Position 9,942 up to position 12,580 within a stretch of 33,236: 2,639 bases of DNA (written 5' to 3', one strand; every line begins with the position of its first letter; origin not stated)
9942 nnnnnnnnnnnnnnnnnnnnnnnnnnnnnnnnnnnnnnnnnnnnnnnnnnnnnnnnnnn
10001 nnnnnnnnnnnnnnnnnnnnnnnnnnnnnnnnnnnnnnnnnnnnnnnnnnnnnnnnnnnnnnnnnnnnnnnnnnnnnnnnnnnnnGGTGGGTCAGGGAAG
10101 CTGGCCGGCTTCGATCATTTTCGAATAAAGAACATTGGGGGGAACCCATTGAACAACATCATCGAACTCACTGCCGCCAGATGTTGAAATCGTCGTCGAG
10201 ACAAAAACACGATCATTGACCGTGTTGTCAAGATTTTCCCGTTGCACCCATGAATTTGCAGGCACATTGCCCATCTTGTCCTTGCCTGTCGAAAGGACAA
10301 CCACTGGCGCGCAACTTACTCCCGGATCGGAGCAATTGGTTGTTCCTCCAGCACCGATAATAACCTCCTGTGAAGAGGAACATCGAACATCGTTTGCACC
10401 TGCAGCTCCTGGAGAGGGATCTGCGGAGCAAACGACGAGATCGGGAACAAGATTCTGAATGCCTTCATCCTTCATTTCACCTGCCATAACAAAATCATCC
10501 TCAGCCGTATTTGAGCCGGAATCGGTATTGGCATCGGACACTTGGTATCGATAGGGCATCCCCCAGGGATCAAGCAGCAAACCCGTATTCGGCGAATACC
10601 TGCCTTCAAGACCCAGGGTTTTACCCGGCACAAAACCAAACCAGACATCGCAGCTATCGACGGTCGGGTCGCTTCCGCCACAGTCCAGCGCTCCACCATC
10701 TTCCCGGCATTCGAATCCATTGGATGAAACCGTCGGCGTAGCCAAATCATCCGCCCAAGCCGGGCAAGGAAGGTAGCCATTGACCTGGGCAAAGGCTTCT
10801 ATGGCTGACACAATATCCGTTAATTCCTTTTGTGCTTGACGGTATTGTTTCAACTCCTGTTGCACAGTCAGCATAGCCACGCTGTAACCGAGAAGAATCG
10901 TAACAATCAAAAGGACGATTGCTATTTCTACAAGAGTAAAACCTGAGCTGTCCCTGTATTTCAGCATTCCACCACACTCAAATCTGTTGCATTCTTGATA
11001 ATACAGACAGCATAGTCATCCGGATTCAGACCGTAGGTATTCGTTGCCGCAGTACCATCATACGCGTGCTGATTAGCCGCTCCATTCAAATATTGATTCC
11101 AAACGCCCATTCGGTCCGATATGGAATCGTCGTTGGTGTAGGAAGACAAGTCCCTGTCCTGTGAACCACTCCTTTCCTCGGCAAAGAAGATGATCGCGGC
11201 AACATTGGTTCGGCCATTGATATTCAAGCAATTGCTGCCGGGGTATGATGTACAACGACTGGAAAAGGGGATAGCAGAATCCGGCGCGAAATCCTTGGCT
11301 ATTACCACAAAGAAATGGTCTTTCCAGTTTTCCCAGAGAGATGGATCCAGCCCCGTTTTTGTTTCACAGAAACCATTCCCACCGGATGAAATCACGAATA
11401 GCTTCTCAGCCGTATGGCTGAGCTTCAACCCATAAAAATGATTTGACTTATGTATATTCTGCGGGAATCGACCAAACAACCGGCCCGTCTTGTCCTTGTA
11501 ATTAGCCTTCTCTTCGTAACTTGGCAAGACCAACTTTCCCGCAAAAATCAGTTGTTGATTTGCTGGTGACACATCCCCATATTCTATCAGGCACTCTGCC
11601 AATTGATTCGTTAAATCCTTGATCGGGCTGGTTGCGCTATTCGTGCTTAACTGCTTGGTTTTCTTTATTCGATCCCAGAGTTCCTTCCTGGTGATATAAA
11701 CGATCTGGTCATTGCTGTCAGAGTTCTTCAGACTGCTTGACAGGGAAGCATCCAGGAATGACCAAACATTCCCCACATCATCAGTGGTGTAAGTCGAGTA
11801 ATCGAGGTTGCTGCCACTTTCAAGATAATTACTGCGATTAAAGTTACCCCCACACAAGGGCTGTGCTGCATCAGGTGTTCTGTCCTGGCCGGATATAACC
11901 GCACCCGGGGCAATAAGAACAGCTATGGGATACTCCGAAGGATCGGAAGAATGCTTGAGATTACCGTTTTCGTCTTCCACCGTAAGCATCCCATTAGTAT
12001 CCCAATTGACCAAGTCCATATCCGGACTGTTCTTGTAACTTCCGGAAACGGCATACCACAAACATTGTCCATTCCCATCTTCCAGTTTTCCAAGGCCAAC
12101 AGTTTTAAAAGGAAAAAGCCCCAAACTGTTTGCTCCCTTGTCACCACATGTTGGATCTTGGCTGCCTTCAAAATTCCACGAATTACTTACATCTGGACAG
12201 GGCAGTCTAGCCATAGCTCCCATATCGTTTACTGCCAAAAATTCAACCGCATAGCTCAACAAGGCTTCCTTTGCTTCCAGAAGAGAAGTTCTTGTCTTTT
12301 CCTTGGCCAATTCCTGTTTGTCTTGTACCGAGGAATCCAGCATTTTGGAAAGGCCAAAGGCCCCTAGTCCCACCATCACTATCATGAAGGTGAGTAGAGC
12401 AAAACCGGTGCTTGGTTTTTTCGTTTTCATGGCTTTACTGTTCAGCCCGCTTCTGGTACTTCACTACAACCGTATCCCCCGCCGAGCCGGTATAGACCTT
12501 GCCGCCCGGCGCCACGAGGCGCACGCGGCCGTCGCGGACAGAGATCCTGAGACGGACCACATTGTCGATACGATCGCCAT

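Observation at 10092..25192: Second, rearranged MSH/T2SS-hybrid type IV filament machine directly abutting a canonical MSHA operon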

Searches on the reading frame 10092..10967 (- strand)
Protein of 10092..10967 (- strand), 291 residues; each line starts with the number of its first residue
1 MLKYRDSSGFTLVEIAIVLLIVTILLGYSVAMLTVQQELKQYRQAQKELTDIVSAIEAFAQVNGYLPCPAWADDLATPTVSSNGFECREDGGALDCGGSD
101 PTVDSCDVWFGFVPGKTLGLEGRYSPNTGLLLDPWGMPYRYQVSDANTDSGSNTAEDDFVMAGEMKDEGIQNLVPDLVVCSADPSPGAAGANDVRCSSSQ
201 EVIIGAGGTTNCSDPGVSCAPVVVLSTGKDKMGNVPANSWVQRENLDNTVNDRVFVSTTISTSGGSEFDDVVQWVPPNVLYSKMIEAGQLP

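Call 5: search_protein_families(library=ncbifam, proteins=[window:10092-10967:-], max_evalue=0.01)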
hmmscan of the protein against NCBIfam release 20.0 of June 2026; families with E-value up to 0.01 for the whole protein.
window:10092-10967:- (291 aa): 5 families
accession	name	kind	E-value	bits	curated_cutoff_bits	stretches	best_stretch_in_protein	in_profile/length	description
TIGR01710.1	typeII_sec_gspG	equivalog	2e-07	31.1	88.85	1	8-67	1-60/134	type II secretion system major pseudopilin GspG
TIGR01708.2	typeII_sec_gspH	equivalog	7.6e-06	26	80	1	7-63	1-57/169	type II secretion system minor pseudopilin GspH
NF040999.1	pilin_ComGC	equivalog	7.4e-05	22.9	75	1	8-41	2-35/84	competence type IV pilus major pilin ComGC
TIGR02532.1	IV_pilin_GFxxxE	domain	0.0004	20.1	16.3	1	8-27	2-21/24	prepilin-type N-terminal cleavage/methylation domain-containing protein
NF007800.0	PRK10506.1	equivalog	0.0076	16.1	158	0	5-59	6-60/163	prepilin peptidase-dependent protein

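Call 6: search_protein_families(library=pfam, proteins=[window:10092-10967:-], max_evalue=0.01)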
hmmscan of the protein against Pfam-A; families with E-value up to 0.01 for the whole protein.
window:10092-10967:- (291 aa): 1 family
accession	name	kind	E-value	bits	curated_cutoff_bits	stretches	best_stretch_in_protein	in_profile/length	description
PF07963.17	N_methyl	-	2.1e-05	24.3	21.2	1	5-27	2-24/27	Prokaryotic N-terminal methylation motif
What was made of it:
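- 10092..10967 (-): Type IV pilin-like protein (291 aa) with canonical G|FTLVE N-terminus and a Cys-rich head; probable minor pilin. N_methyl 24.3 bits, TIGR02532 (calls 5, 6).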

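Call 94: search_solved_structures(query=window:10092-10967:-, max_evalue=1)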
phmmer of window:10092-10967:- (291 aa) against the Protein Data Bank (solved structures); distinct sequences matched with E-value up to 1: 10.
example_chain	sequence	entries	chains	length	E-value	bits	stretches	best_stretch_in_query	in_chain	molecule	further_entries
7tgg_A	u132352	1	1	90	0.0031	20.2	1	3-67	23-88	Geopilin domain 1 protein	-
4zi2_A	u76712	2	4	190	0.0036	20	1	213-286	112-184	ADP-ribosylation factor-like protein 3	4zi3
8pfb_G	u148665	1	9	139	0.0043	19.7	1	10-61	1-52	Type IV pilin PilE1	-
7ok7_A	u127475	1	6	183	0.011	18.4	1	213-281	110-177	ADP-ribosylation factor-like protein 3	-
4goj_A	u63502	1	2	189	0.011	18.4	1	213-281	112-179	ADP-ribosylation factor-like protein 3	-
1fzq_A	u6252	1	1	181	0.014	18.1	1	213-280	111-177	ADP-RIBOSYLATION FACTOR-LIKE PROTEIN 3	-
9egp_A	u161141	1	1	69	0.019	17.6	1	3-64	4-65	Geopilin domain 1 protein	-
3bh7_A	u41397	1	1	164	0.029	17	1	213-279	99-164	ADP-ribosylation factor-like protein 3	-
3bh6_A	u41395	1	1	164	0.03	17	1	213-279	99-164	ADP-ribosylation factor-like protein 3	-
2m7g_A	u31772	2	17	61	0.33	13.5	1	10-67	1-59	Geopilin domain 1 protein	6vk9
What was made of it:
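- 10092..10967 (-): Only the N-terminus resembles solved pilins (call 94).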

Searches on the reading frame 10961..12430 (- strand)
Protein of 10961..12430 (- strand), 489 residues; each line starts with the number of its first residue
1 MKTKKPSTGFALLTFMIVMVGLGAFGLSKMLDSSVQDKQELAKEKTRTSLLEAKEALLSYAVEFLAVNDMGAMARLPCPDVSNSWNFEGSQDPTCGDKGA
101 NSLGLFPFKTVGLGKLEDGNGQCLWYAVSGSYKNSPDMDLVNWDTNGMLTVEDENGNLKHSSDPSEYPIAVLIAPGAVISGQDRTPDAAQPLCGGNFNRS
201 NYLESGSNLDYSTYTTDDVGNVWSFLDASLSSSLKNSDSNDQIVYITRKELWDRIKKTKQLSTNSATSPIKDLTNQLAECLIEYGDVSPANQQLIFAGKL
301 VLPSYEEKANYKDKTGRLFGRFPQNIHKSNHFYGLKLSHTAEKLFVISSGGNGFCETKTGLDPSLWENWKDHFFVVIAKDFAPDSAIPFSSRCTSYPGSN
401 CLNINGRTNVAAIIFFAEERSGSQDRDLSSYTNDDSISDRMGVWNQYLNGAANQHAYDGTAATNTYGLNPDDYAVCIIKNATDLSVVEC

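Call 3: search_protein_families(library=pfam, proteins=[window:10961-12430:-], max_evalue=0.01)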
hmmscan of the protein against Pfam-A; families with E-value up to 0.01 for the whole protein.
window:10961-12430:- (489 aa): 0 families

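Call 4: search_protein_families(library=ncbifam, proteins=[window:10961-12430:-], max_evalue=0.01)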
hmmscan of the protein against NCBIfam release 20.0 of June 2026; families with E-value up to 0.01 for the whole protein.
window:10961-12430:- (489 aa): 0 families

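Call 59: search_protein_families(library=pfam, proteins=[window:10961-12430:-], max_evalue=10)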
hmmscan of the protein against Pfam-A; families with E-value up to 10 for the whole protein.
window:10961-12430:- (489 aa): 0 families

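Call 68: find_homologous_proteins(query=window:10961-12430:-, max_evalue=0.001)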
Query window:10961-12430:- (489 aa): 492 proteins with E <= 0.001 among 7374 candidates; the best 120 are listed.
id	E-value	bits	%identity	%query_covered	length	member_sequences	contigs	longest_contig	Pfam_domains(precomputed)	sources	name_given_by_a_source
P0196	0.0e+0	1122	100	100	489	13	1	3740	-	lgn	-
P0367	0.0e+0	1011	88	100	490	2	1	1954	-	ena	-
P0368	7.2e-288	973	88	97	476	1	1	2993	-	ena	-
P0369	4.4e-227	773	92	48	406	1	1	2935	-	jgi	-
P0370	3.5e-192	658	59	100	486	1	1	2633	-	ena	-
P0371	4.7e-190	651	57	100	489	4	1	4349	-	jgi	-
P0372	1.9e-182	625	66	80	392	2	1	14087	-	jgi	jgi:hypothetical protein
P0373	1.6e-159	550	51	97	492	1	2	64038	-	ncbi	-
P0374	9.4e-138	478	47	100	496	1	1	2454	-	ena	-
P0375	2.3e-120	421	44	100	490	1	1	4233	-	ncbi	-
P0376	3.1e-109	384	41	100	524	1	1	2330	-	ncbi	-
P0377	3.2e-109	384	41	100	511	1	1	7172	-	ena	-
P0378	4.4e-109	383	44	100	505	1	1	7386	-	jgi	jgi:type II secretory pathway pseudopilin PulG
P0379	5.7e-106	373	41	100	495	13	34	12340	-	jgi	jgi:hypothetical protein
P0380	1.6e-104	368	41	100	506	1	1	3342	-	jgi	-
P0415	2.8e-66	242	34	98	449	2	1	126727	-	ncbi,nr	ncbi:MAG: hypothetical protein GC139_06695 [Sideroxydans sp.]|nr:hypothetical protein [Sideroxydans 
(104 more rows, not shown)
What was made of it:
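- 10961..12430 (-): Giant pilin-like protein (489 aa): prepilin-like N-terminus without Glu5 (G|FALLT), 52-residue alpha1 helix, about 430-aa Cys-rich head with no known fold. 492 homologues, all unnamed or 'PulG' (call 68).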

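Call 69: find_encoding_contigs(protein=P0415, flank=10000, max_places=1)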
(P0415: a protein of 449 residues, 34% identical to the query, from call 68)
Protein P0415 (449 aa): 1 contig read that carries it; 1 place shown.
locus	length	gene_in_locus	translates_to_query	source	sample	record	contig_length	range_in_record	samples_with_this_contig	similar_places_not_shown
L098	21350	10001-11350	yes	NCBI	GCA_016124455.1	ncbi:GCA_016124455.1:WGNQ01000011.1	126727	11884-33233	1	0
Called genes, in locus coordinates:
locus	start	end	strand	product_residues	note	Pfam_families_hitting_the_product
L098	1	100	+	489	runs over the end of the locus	PF00072:Response_reg, PF00158:Sigma54_activat, PF14532:Sigma54_activ_2, PF07728:AAA_5 (weak), PF25601:AAA_lid_14, PF02954:HTH_8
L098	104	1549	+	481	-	PF13191:AAA_16, PF13401:AAA_22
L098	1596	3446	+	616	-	PF07655:Secretin_N_2 (weak), PF00263:Secretin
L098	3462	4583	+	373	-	PF13414:TPR_11 (faint), PF23914:TPR_CcmH_CycH (faint), PF00515:TPR_1 (faint), PF07719:TPR_2 (faint), PF13176:TPR_7 (faint), PF13371:TPR_9 (faint), PF13428:TPR_14 (faint), PF13432:TPR_16, +2 more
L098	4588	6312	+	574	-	PF05157:MshEN, PF00437:T2SSE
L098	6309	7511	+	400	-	PF28597:T2SSF_N (weak), PF00482:T2SSF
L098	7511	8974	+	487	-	-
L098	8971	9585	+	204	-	-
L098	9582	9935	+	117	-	-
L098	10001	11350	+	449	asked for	-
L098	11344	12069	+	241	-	PF07963:N_methyl (weak)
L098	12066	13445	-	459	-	PF01406:tRNA-synt_1e, PF01921:tRNA-synt_1f (faint), PF00133:tRNA-synt_1 (faint), PF09334:tRNA-synt_1g (weak), PF09190:DALR_2, PF23493:CysS_C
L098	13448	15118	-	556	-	PF00749:tRNA-synt_1c, PF03950:tRNA-synt_1c_C, PF20974:tRNA-synt_1c_C2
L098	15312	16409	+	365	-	PF13431:TPR_17 (faint), PF12895:ANAPC3 (faint), PF13432:TPR_16 (weak), PF14559:TPR_19 (weak), PF00515:TPR_1 (weak), PF13414:TPR_11 (weak), PF14534:DUF4440 (weak), PF24125:Cds6_C, +7 more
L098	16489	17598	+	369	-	PF03734:YkuD, PF24125:Cds6_C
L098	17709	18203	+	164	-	PF00160:Pro_isomerase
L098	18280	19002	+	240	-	PF00149:Metallophos, PF12850:Metallophos_2 (weak)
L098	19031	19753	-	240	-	PF01209:Ubie_methyltran (weak), PF13489:Methyltransf_23, PF13847:Methyltransf_31, PF08241:Methyltransf_11, PF08242:Methyltransf_12, PF13649:Methyltransf_25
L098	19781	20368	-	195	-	-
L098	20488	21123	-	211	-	PF00565:SNase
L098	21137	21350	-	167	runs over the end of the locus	PF04608:PgpA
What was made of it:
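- The Sideroxydans locus lacks the kinase, ABC transporter and third-pilin extension next to the core (call 69), so the third pilin may not be the universal major subunit. The Sideroxydans locus carries the same 11-gene core (call 69). The Sideroxydans core lacks the ABC genes (call 69).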

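Call 74: predict_structure(alignment_id=A4)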
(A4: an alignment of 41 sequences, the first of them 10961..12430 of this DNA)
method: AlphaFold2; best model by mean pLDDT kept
length: 489 residues; sequences in the alignment: 41
mean_pLDDT: 86.1   pTM: 0.83
mean pLDDT of the five models: 86.1, 84.9, 84.7, 83.4, 83.1
residues with pLDDT >= 90: 241; 70-90: 198; 50-70: 43; < 50: 7
segments of 3 or more residues with pLDDT < 50: 1-7
pLDDT, mean of each block of 10 residues (from residue 1): 48 67 57 73 92 97 90 92 78 85 93 92 93 80 90 90 89 90 82 83 78 75 86 70 94 93 89 96 90 94 91 95 93 81 78 87 91 96 91 75 92 94 84 95 92 88 86 94 94
secondary structure, 60 per line:
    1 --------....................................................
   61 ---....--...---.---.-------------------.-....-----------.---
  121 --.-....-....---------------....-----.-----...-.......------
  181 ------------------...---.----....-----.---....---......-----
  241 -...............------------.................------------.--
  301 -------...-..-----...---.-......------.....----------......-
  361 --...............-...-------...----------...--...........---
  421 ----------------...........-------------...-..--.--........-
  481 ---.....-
elements in order: H9-60 H64-67 E102-105 E125-128 E149-152 E168-174 E223-226 H230-235 E242-247 H248-256 H269-285 E319-321 H327-332 H339-343 H354-359 H363-372 E373-377 E402-404 E407-417 H437-447 E472-479 E484-488
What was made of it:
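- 10961..12430 (-): AlphaFold2 pLDDT 86, pTM 0.83, helix 9-60 (call 74).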

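Call 77: fold_search(model_id=the predicted structure, library=pdb)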
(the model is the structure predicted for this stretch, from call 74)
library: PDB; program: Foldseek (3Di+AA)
matches with E <= 10: 117; with E <= 0.001: 0
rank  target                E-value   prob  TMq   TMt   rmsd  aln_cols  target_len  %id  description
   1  8yiy_B                1.3e+00  0.01  0.10  0.15  18.0       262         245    8  Cryo-EM structure of human proteasome assembly intermediate preholo-1 (released 2025-01-15)
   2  7nan_P                1.3e+00  0.01  0.09  0.14  17.5       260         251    7  Human 20S proteasome core particle (released 2022-11-02)
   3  9bv1_I                1.5e+00  0.01  0.09  0.14  17.5       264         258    7  M2A Midnolin-Proteasome (translocating) (released 2025-06-11)
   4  5mgy_D                1.8e+00  0.05  0.09  0.14   9.8       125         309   13  Crystal structure of Pseudomonas stutzeri flavinyl transferase ApbE, apo form (released 2016-12-14)
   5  5mgy_A                2.1e+00  0.04  0.09  0.13   8.8       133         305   10  Crystal structure of Pseudomonas stutzeri flavinyl transferase ApbE, apo form (released 2016-12-14)
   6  5mgy_C                2.4e+00  0.04  0.09  0.13   8.8       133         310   11  Crystal structure of Pseudomonas stutzeri flavinyl transferase ApbE, apo form (released 2016-12-14)
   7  8ysx_O                2.4e+00  0.01  0.08  0.14  17.5       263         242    7  canine immunoproteasome 20S subunit in complex with compound 2 (released 2024-07-31)
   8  9m3d_E                2.4e+00  0.01  0.07  0.08  16.9       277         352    9  Crystal structure of the DgpA1 protein from W974-1 substrate free form (released 2026-03-04)
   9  6nxj_B                2.5e+00  0.04  0.06  0.10   9.9        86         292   12  Flavin Transferase ApbE from Vibrio cholerae, H257G mutant (released 2019-03-13)
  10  3pnd_D                2.8e+00  0.03  0.09  0.13   8.4       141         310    7  FAD binding by ApbE protein from Salmonella enterica: a new class of FAD binding proteins (released 2011-01-05)
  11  4xgv_A                2.8e+00  0.02  0.08  0.12   8.4       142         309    6  Crystal structure of Escherichia coli Flavin trafficking protein, an FMN transferase (released 2015-12-16)
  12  3unb_B                3.0e+00  0.01  0.10  0.14  18.5       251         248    8  Mouse constitutive 20S proteasome in complex with PR-957 (released 2012-02-29)
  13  6nxi                  3.2e+00  0.03  0.09  0.13   9.5       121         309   10  Flavin Transferase ApbE from Vibrio cholerae (released 2019-03-13)
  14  7eu9_A                3.7e+00  0.01  0.06  0.03  14.9       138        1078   12  Crystal structure of the selenomethionine(SeMet)-derived Cas12i1 R-loop complex before target DNA cleavage (released 2021-05-26)
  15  9bv2_I                3.7e+00  0.01  0.09  0.14  13.6       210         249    6  M2B Midnolin-Proteasome (translocating) (released 2025-06-11)
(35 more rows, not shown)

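Call 82: find_homologous_proteins(query=L098:7511-8974:+, max_evalue=1e-10)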
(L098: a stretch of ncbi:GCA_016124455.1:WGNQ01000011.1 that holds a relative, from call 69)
Query L098:7511-8974:+ (487 aa): 1086 proteins with E <= 1e-10 among 8000 candidates; the best 120 are listed.
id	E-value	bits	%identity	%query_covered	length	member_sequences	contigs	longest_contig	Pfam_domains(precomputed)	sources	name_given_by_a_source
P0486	0.0e+0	1107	100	100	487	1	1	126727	-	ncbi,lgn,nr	ncbi:MAG: hypothetical protein GC139_06680 [Sideroxydans sp.]|nr:hypothetical protein [Sideroxydans 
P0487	1.8e-222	757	68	100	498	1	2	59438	-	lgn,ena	-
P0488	2.4e-222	757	69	100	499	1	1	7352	-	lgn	-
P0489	2.0e-221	754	69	100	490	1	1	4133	-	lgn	-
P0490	1.9e-220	751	68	100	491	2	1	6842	-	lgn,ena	-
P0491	2.3e-218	744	67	100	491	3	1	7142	-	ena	-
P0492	3.4e-216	737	65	100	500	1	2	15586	-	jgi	jgi:hypothetical protein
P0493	9.8e-213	725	67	99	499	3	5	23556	-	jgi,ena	jgi:hypothetical protein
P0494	5.5e-211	719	66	99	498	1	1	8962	-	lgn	-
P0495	8.5e-210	715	66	99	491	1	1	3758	-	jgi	jgi:hypothetical protein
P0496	5.0e-208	710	65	100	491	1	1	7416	-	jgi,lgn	-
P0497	5.5e-208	709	65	100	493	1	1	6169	-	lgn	-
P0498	5.6e-208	709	65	100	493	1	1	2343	-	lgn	-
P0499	2.0e-206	704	64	99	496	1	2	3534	-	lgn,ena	-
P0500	5.2e-206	703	64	100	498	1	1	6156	-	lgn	-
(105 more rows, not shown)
